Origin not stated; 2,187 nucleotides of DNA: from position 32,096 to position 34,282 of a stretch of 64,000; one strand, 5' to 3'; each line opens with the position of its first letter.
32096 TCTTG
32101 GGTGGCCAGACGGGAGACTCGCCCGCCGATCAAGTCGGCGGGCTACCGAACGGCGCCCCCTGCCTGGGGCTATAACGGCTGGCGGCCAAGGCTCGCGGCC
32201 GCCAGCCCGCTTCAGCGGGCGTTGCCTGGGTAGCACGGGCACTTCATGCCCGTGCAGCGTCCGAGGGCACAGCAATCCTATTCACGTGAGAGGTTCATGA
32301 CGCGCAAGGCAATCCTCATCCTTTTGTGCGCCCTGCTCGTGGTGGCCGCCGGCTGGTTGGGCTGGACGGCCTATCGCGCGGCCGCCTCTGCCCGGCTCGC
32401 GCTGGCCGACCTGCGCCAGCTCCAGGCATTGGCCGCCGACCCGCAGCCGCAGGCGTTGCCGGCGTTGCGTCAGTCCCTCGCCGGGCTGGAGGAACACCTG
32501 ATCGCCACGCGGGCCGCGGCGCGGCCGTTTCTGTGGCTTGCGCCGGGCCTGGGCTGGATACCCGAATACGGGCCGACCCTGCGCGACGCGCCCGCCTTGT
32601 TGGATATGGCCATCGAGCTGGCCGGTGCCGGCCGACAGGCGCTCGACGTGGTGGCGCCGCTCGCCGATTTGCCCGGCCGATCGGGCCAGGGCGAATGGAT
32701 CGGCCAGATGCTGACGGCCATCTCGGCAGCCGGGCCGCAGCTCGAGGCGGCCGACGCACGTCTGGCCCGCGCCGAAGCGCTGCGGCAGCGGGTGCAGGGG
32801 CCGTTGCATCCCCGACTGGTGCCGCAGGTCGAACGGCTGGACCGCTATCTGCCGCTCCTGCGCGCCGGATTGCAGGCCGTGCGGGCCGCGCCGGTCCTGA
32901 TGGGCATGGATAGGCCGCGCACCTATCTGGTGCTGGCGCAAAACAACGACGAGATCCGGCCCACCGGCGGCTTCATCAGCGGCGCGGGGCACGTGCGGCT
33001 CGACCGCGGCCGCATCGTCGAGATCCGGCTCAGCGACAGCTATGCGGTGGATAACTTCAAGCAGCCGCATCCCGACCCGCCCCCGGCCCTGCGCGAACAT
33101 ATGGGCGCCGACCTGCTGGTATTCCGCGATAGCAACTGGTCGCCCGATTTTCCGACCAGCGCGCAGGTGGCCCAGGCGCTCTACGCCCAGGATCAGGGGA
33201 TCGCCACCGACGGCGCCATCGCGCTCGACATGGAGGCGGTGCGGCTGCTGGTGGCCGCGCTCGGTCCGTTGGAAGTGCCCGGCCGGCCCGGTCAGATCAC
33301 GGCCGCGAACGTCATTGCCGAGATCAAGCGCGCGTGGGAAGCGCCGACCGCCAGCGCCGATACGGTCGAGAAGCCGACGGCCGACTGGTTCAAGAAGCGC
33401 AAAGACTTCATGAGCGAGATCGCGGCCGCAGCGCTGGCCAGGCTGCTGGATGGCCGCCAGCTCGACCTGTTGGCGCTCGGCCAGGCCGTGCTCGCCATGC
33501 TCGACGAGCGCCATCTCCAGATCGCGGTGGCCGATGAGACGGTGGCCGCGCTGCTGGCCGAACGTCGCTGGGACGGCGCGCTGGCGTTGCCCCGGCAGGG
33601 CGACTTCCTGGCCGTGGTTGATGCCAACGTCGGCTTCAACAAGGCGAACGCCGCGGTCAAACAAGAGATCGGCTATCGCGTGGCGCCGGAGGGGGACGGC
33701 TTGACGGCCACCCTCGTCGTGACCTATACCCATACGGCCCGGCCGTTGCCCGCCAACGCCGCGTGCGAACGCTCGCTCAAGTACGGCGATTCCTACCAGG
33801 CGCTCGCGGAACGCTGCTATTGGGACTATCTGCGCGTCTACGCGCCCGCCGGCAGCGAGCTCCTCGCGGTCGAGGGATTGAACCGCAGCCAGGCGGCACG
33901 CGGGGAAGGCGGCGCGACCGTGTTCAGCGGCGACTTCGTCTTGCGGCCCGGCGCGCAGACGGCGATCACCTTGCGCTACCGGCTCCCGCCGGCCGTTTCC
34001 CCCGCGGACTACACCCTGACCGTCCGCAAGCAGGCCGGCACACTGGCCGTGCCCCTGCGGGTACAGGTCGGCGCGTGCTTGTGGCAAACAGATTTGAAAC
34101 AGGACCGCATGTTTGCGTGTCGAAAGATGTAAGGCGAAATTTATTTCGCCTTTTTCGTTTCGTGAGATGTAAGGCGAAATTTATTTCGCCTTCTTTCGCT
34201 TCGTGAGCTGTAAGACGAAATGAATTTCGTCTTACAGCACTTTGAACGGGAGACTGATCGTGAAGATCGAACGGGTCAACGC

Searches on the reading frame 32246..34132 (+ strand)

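Call 76: search_protein_families(library=pfam, proteins=[window:32246-34132:+], max_evalue=0.00001)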
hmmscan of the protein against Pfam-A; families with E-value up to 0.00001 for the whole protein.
window:32246-34132:+ (628 aa): 1 family
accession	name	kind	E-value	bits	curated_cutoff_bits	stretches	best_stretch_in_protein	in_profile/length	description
PF13196.11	DUF4012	-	1.5e-33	116.8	28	1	222-361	1-140/144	Protein of unknown function (DUF4012)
